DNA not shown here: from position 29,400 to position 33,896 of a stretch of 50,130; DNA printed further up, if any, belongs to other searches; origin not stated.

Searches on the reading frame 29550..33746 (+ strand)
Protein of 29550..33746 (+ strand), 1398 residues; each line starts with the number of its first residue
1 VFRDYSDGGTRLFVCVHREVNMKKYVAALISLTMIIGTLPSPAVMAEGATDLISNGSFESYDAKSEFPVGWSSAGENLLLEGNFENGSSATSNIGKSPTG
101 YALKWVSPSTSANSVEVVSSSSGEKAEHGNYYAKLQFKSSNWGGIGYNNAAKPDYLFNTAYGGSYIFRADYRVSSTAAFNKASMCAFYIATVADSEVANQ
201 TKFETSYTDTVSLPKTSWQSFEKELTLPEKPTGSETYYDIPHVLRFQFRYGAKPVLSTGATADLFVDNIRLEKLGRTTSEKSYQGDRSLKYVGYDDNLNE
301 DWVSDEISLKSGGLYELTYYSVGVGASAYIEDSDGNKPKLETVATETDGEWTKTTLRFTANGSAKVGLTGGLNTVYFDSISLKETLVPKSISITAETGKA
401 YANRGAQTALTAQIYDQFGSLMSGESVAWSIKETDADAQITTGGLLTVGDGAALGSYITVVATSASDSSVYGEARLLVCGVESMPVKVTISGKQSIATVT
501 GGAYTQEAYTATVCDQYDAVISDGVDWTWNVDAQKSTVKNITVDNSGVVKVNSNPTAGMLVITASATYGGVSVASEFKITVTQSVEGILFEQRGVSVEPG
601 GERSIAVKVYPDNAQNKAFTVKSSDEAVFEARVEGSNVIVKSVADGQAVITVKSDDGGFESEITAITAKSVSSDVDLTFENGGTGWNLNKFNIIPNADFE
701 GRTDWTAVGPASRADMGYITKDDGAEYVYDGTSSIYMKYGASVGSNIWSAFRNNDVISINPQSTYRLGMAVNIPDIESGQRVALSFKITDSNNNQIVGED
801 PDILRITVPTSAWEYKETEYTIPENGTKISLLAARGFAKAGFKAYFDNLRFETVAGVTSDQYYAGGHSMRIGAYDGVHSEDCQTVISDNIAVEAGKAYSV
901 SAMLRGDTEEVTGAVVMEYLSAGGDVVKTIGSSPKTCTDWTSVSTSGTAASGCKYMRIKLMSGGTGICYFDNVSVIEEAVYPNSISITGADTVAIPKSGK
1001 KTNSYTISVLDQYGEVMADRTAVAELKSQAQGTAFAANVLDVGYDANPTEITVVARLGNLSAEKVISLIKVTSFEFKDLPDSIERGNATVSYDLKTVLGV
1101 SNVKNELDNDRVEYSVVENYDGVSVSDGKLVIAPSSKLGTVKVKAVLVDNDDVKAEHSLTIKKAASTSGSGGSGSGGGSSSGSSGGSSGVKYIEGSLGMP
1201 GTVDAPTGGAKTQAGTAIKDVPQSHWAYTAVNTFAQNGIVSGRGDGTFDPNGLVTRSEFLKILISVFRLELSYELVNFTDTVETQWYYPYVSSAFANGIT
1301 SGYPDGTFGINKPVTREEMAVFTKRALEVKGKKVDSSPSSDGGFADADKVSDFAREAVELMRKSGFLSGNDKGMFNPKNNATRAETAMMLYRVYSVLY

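Call 4: search_protein_families(library=pfam, proteins=[window:29550-33746:+], max_evalue=0.01)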
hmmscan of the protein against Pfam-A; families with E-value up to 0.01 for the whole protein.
window:29550-33746:+ (1398 aa): 4 families
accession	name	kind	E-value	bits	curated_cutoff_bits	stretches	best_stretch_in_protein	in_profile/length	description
PF00395.25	SLH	-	8.7e-40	134.9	20.8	3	1278-1320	2-44/44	S-layer homology domain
PF02018.23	CBM_4_9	-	1.3e-13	51.9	25.9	1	692-829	2-125/136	Carbohydrate binding domain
PF02368.24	Big_2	-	4.9e-06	26.8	22.8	1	585-664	2-78/79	Bacterial Ig-like domain (group 2)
PF02369.22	Big_1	-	0.0034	17.9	34.9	1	391-453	2-62/93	Bacterial Ig-like domain (group 1)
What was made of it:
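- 31551..32486 (+): Cassette 2 of p29550 (divergent). N-segment 31551-31625, inner domain 31626-32114, B 32115-32486. The inner domain hits Pfam CBM_4_9 at E 1.3e-13, 51.9 bits, aa 692-829 (call 4).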

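Call 19: search_protein_families(library=ncbifam, max_evalue=0.01, proteins=[window:29550-33746:+])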
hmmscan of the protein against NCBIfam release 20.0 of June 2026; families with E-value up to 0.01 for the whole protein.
window:29550-33746:+ (1398 aa): 1 family
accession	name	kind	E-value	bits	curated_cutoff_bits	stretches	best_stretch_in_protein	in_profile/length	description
NF033190.2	inl_like_NEAT_1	exception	9.7e-15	53.9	1275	2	1228-1327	652-752/754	NEAT domain-containing leucine-rich repeat protein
